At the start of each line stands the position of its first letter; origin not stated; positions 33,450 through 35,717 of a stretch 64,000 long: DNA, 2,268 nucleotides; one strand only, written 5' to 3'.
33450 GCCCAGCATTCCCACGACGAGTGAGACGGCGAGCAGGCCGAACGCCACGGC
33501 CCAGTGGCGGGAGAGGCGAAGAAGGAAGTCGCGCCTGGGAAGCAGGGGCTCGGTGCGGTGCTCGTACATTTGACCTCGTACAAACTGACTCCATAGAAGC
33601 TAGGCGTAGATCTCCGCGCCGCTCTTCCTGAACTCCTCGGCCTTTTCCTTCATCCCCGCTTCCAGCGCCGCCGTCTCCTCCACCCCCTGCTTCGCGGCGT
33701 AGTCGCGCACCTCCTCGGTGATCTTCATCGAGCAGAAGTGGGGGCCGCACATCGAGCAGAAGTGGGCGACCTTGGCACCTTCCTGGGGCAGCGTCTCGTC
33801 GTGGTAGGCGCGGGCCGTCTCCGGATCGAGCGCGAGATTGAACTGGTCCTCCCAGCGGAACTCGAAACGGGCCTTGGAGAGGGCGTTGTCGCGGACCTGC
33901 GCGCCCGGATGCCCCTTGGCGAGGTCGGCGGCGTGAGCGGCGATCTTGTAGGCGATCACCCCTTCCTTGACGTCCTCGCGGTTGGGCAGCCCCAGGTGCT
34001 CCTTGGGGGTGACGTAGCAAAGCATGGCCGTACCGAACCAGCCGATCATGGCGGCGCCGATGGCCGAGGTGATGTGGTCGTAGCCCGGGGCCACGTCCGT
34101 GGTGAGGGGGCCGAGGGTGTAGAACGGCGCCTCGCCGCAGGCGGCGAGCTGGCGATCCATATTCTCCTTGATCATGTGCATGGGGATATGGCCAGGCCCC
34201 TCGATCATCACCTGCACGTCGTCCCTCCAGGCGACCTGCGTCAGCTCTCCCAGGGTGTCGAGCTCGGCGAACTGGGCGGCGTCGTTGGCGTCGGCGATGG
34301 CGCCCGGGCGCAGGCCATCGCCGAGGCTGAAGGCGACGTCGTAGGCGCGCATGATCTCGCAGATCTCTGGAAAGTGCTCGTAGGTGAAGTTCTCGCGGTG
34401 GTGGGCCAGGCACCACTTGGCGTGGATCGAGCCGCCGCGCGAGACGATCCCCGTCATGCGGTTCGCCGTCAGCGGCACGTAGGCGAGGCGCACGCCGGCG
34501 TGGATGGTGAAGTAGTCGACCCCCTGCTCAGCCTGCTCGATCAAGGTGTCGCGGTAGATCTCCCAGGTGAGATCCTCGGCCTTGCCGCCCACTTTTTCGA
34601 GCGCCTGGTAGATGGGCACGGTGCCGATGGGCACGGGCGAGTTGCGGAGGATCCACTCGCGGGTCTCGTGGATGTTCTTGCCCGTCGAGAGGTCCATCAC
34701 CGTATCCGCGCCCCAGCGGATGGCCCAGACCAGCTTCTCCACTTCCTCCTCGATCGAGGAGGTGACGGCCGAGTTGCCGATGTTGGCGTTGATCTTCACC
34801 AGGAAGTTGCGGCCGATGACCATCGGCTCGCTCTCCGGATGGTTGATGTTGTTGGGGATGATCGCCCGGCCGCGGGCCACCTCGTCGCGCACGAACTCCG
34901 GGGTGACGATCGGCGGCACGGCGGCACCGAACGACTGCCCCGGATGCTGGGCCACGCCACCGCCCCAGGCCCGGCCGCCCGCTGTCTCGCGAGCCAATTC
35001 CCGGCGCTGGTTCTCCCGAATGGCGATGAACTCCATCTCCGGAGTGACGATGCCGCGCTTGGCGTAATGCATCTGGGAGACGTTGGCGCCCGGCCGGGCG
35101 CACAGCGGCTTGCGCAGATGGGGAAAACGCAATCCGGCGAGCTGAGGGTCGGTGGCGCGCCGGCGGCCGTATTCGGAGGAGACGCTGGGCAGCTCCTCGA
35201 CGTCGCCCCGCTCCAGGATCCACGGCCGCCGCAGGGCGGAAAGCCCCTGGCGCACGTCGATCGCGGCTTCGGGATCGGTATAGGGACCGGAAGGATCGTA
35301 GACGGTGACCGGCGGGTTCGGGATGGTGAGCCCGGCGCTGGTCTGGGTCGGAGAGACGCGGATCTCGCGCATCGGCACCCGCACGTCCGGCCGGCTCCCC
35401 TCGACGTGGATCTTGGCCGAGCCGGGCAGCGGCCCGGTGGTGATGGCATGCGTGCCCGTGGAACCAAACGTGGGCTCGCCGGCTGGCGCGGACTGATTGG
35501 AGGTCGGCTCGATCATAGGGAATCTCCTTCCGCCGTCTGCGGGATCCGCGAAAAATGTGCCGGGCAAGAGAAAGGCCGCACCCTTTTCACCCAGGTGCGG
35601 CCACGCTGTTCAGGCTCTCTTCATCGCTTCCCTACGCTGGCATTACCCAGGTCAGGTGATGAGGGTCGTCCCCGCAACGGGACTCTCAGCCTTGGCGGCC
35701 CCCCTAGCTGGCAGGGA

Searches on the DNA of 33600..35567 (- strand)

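Call 21: search_rna_families(source=L003, threshold=evalue, max_evalue=0.01, show_alignments=2)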
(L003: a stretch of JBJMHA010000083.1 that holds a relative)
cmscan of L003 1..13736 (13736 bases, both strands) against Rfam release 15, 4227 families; matches with E-value up to 0.01: 1.
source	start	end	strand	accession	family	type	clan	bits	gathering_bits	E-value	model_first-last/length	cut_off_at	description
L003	5906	6007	+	RF00059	TPP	Cis-reg; riboswitch;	-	68.9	54.3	4e-12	1-105/105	no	TPP riboswitch aptamer (THI element)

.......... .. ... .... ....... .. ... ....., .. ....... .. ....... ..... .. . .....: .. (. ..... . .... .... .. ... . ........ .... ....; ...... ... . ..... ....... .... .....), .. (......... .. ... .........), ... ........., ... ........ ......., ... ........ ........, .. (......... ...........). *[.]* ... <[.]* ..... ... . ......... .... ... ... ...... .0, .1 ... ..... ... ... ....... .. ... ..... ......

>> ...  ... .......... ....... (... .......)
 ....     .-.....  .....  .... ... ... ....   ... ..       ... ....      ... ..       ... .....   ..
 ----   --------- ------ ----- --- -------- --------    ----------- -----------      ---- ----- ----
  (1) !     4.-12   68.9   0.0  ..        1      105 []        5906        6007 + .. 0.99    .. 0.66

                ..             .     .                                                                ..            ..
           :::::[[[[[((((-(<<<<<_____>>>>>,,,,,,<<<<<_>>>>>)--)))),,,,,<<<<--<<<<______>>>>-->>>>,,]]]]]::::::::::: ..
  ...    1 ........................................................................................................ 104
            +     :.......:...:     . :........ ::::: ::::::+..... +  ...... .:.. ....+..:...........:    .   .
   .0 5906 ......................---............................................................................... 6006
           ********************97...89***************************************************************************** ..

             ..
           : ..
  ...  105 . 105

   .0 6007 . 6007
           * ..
